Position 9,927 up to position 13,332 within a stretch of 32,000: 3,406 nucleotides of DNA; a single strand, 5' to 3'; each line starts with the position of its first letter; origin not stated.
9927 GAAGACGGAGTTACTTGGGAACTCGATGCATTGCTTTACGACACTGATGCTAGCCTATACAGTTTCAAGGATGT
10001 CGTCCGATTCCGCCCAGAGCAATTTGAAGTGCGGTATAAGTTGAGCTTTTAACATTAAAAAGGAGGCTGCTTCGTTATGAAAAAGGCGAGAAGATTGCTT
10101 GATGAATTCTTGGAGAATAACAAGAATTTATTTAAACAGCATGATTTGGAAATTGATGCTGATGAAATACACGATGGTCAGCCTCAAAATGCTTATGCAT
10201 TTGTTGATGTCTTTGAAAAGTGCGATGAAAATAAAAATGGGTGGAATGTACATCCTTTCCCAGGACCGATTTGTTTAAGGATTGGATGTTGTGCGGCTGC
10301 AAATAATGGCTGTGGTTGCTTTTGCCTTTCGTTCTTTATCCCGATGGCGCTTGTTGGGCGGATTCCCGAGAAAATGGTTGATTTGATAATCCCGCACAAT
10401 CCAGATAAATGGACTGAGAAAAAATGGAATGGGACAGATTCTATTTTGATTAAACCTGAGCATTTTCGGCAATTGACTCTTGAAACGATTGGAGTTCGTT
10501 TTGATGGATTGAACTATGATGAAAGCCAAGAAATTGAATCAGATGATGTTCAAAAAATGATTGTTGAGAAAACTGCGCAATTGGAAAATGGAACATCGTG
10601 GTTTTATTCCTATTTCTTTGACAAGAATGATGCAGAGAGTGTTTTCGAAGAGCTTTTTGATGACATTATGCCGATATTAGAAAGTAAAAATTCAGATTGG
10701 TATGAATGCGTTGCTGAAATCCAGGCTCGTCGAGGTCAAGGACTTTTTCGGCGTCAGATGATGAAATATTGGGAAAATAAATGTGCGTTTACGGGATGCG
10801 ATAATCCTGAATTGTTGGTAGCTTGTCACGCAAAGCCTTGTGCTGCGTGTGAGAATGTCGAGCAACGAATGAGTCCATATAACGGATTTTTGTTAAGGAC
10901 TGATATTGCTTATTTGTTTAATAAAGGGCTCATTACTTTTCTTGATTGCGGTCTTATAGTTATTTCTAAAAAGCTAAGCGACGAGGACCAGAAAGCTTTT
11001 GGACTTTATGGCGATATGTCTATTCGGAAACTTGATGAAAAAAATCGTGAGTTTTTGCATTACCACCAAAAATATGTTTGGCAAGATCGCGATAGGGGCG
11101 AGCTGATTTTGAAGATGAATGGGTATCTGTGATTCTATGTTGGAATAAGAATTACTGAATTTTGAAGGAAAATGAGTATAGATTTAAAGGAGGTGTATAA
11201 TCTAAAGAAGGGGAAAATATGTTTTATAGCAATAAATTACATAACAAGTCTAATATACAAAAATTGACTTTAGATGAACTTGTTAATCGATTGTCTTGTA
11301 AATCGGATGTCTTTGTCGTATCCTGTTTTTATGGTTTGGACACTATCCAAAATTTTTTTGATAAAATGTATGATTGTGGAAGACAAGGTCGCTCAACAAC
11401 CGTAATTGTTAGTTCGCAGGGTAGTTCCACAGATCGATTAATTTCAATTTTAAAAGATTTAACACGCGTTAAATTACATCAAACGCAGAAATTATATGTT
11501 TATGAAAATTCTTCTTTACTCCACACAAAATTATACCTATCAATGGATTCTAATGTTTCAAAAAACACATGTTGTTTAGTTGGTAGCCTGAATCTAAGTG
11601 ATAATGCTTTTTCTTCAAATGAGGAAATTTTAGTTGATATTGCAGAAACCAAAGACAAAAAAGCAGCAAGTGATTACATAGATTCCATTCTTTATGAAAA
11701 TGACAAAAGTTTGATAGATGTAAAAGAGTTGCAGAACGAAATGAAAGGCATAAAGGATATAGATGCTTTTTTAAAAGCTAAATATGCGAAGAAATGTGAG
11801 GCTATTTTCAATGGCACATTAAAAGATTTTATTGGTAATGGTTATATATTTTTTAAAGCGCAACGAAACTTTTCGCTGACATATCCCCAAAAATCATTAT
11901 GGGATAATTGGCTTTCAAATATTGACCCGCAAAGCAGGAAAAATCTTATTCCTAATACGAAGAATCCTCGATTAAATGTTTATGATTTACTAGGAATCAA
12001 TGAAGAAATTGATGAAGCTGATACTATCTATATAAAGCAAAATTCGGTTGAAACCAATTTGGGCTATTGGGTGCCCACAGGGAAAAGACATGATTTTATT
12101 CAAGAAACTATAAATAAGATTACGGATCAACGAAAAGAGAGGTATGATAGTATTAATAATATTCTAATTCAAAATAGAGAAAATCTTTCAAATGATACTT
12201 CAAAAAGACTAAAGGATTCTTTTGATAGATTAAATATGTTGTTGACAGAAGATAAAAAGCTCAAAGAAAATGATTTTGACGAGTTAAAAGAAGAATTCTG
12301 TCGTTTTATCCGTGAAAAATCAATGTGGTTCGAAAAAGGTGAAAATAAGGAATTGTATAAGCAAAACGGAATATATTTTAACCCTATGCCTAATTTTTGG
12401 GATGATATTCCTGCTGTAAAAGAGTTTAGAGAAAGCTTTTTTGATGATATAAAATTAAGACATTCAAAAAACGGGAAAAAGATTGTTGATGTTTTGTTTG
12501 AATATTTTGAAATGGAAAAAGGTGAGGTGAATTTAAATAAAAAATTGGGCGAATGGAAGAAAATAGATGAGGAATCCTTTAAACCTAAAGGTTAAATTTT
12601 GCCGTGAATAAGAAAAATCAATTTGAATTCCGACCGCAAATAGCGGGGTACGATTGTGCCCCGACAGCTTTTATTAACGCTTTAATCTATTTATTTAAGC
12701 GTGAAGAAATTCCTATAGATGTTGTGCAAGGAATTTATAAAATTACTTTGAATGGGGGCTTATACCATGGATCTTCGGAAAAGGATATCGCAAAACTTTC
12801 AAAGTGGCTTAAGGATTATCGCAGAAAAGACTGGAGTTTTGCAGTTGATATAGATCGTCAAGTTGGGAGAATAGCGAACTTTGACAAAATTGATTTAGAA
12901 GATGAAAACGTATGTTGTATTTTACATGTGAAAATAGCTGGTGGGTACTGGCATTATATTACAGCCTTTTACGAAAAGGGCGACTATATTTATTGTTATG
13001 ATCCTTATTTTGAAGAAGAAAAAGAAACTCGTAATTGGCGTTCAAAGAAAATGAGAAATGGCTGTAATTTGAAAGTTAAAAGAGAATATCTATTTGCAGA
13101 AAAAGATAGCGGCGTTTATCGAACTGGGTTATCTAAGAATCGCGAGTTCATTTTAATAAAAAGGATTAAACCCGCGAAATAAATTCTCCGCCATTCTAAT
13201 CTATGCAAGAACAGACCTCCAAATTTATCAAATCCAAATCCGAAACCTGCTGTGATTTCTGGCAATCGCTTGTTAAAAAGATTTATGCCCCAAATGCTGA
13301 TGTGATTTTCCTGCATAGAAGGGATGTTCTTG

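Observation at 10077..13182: Extremely AT-rich effector-like block: HNH nuclease, single-HKD PLD nuclease and papain-like Cys peptidase in tight series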

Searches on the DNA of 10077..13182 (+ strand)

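Call 9: search_dna_similar(query=window:10077-13182:+, collection=ecoli_genomes, mode=near)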
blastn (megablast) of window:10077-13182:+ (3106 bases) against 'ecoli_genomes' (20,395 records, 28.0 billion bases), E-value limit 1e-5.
No match.

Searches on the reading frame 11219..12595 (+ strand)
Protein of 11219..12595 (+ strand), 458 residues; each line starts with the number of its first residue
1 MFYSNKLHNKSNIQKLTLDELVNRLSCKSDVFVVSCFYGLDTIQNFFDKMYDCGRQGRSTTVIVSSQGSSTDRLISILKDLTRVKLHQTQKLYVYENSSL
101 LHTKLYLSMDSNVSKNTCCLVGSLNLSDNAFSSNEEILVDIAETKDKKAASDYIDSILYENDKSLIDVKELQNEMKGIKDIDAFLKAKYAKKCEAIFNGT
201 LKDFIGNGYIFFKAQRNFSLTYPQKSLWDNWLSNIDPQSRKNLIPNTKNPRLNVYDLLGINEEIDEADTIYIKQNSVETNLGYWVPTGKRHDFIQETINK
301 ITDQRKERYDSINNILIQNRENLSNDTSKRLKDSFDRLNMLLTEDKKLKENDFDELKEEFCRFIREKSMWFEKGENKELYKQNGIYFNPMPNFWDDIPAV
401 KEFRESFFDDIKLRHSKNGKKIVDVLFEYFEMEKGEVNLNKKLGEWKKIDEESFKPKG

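Call 3: search_protein_families(library=pfam, proteins=[window:11219-12595:+], max_evalue=0.1)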
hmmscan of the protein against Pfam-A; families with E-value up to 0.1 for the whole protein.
window:11219-12595:+ (458 aa): 2 families
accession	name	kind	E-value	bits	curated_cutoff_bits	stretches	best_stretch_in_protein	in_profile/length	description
PF13091.12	PLDc_2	-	1.7e-09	38.1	27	1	41-154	20-128/132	PLD-like domain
PF18689.6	PriX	-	0.069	13.9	25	0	157-205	20-64/95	Primase X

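Call 4: search_protein_families(library=padloc, proteins=[window:11219-12595:+], max_evalue=0.1)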
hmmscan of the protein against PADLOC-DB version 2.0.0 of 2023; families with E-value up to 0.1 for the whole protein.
window:11219-12595:+ (458 aa): 4 families
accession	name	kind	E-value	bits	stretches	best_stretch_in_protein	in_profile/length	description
PDLC03829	ZacB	-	2.5e-08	31.2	1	25-168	224-357/586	-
PDLC02614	DrmC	-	3.6e-06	24.8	1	28-148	34-142/153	DrmC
PDLC02589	DrmC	-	0.003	14.7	1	118-160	214-256/264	DrmC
PDLC02607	DrmC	-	0.023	12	1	79-143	180-239/265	DrmC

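Call 7: search_protein_families(library=ncbifam, proteins=[window:11219-12595:+], max_evalue=0.1)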
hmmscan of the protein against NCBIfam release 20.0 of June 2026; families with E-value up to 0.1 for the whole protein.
window:11219-12595:+ (458 aa): 3 families
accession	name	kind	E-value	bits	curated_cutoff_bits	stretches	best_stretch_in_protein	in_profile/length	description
NF005154.0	PRK06635.1-2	equivalog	0.011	15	376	0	39-85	16-62/407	aspartate kinase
NF005156.0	PRK06635.1-5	equivalog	0.027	13.2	594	1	40-83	16-59/411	aspartate kinase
NF005155.0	PRK06635.1-4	equivalog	0.031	13.3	346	0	40-83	16-59/407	aspartate kinase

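Call 11: search_solved_structures(query=window:11219-12595:+, max_evalue=1, show_alignments=2)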
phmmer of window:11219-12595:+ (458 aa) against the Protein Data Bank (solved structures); distinct sequences matched with E-value up to 1: 0.

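Call 13: find_homologous_proteins(query=window:11219-12595:+)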
Query window:11219-12595:+ (458 aa): 7 proteins with E <= 0.001 among 6881 candidates.
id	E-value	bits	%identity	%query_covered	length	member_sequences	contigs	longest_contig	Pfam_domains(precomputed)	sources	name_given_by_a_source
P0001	7.6e-292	986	96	100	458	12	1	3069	PF13091.13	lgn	-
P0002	6.1e-233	792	77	100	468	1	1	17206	PF13091.13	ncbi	-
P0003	3.2e-230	783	76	100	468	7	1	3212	PF13091.13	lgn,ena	-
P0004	9.4e-223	758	75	100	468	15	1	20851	PF13091.13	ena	-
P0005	5.1e-160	551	58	99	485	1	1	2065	PF13091.13,PF09565.17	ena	-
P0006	4.5e-74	268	37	94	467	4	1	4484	PF13091.13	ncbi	-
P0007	2.7e-46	177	32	99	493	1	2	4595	PF13091.13,PF09565.17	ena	-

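Call 17: find_encoding_contigs(protein=P0004, flank=8000, max_places=2)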
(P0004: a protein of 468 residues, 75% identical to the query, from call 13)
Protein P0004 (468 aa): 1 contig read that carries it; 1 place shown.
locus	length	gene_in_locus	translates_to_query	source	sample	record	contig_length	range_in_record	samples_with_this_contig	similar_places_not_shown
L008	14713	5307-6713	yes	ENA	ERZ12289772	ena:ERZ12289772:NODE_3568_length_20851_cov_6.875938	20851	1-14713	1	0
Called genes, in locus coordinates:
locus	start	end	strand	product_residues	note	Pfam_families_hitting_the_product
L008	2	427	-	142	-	?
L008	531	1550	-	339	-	PF25583:WCX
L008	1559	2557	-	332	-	PF13310:Virulence_RhuM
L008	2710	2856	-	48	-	-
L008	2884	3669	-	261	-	PF13310:Virulence_RhuM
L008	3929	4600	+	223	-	-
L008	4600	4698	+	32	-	-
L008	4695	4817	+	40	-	-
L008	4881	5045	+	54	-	-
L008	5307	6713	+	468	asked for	PF13091:PLDc_2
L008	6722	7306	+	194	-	-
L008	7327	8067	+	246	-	-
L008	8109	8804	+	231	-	-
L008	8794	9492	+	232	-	PF08843:AbiEii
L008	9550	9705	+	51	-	PF10543:ORF6N (weak)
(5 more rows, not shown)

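Call 20: find_encoding_contigs(protein=P0006, flank=8000, max_places=3)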
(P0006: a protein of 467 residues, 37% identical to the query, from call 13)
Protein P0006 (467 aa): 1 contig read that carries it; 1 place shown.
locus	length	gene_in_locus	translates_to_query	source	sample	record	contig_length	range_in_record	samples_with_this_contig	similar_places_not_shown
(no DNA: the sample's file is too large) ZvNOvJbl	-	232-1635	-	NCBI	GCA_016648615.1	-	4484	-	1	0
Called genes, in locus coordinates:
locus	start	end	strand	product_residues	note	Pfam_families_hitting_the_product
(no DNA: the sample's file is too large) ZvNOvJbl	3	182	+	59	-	?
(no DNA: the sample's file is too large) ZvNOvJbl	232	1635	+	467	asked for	PF13091:PLDc_2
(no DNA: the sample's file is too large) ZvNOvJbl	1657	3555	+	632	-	PF03235:GmrSD_N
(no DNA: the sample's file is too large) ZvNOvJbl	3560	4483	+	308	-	?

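Call 21: find_encoding_contigs(protein=P0007, flank=8000, max_places=3)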
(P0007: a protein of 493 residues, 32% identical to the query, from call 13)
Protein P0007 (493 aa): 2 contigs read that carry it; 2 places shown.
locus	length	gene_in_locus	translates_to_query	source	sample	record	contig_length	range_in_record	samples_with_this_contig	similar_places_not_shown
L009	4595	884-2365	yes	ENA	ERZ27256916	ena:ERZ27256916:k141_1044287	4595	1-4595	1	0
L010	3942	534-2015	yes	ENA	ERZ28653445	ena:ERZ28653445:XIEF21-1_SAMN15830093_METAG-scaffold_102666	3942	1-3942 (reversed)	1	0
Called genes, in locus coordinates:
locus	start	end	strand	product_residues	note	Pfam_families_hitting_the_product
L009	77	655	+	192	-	-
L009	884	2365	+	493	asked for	PF09565:RE_NgoFVII, PF13091:PLDc_2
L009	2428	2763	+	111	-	-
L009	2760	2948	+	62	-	-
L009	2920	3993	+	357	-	PF13391:HNH_2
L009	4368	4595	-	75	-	?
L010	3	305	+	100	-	?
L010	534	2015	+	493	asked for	PF09565:RE_NgoFVII, PF13091:PLDc_2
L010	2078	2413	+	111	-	-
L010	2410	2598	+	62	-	-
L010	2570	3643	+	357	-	PF13391:HNH_2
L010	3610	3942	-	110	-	?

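Call 22: find_encoding_contigs(protein=P0002, flank=10000, max_places=2)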
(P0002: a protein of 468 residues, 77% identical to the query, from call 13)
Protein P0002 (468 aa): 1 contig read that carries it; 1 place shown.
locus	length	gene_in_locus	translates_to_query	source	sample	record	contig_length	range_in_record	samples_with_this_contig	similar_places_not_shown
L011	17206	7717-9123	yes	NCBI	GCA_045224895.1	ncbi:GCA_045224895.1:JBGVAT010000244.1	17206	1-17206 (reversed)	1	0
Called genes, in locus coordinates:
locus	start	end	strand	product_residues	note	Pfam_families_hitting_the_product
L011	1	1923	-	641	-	?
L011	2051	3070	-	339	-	PF25583:WCX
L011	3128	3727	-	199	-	-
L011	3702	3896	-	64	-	-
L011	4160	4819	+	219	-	-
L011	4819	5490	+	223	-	-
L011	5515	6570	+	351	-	PF13391:HNH_2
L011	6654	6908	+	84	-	-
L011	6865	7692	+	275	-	PF13020:NOV_C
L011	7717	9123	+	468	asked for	PF13091:PLDc_2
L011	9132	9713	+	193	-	-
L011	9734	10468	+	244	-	-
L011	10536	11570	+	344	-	PF10543:ORF6N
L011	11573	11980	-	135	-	-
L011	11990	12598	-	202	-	-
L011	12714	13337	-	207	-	PF13527:Acetyltransf_9, PF00583:Acetyltransf_1, PF13508:Acetyltransf_7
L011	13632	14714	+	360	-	PF00300:His_Phos_1 (weak)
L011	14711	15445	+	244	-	PF13460:NAD_binding_10 (weak), PF08732:HIM1 (weak)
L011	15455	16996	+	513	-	PF00474:SSF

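Call 26: search_protein_families(library=pfam, proteins=[L011:6654-6908:+, L011:6865-7692:+, L009:2428-2763:+, L009:2760-2948:+, L009:77-655:+], max_evalue=0.1)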
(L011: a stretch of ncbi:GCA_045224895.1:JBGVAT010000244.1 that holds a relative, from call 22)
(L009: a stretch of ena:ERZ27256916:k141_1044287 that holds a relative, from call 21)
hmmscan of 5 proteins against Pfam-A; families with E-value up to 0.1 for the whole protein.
L011:6654-6908:+ (84 aa): 0 families

L011:6865-7692:+ (275 aa): 1 family
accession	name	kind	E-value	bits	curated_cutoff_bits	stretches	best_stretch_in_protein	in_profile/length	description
PF13020.12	NOV_C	-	3.1e-08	34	22.1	1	164-239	2-82/91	Protein NO VEIN, C-terminal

L009:2428-2763:+ (111 aa): 0 families

L009:2760-2948:+ (62 aa): 0 families

L009:77-655:+ (192 aa): 0 families

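Call 87: search_protein_families(library=phrogs, proteins=[window:11219-12595:+, L011:9734-10468:+], max_evalue=0.01)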
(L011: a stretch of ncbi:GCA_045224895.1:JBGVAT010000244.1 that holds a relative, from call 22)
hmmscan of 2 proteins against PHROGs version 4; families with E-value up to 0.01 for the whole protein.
window:11219-12595:+ (458 aa): 0 families

L011:9734-10468:+ (244 aa): 0 families

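Call 97: find_related_loci(query=window:11219-12595:+, collection=viral_contigs, flank=5000)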
Query window:11219-12595:+ (458 aa) in viral_contigs; peptide patterns used: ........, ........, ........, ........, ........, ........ (x = any residue, [..] = any of these).
7 stretches matched a pattern, but none encodes a relative of the query by tblastn (E <= 1e-3).

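Call 100: search_dna_similar(query=window:11219-12595:+, collection=plasmids, mode=protein, max_evalue=0.001, max_rows=10)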
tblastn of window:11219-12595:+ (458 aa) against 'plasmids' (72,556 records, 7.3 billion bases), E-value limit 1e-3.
No match.

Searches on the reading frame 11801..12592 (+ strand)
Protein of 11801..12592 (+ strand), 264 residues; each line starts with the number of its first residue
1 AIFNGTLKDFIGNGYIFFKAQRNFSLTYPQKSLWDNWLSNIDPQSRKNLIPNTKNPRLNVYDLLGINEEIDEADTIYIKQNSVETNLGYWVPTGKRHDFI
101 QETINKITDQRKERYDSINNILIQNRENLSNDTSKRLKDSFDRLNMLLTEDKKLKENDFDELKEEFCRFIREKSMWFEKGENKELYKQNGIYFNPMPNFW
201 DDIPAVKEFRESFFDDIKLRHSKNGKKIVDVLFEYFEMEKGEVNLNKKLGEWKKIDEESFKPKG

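Call 76: search_solved_structures(query=A7, max_evalue=10)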
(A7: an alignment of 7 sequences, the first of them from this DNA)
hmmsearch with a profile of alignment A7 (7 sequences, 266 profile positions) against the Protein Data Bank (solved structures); distinct sequences matched with E-value up to 10: 2.
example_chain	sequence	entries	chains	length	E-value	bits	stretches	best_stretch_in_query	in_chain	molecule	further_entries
4l8i_A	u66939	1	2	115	1.6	11.4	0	101-149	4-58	RSV epitope scaffold FFL_005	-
1wy5_A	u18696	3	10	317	4.1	10.1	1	80-169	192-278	Hypothetical UPF0072 protein AQ_1887 | tRNA(Ile)-lysidine synthase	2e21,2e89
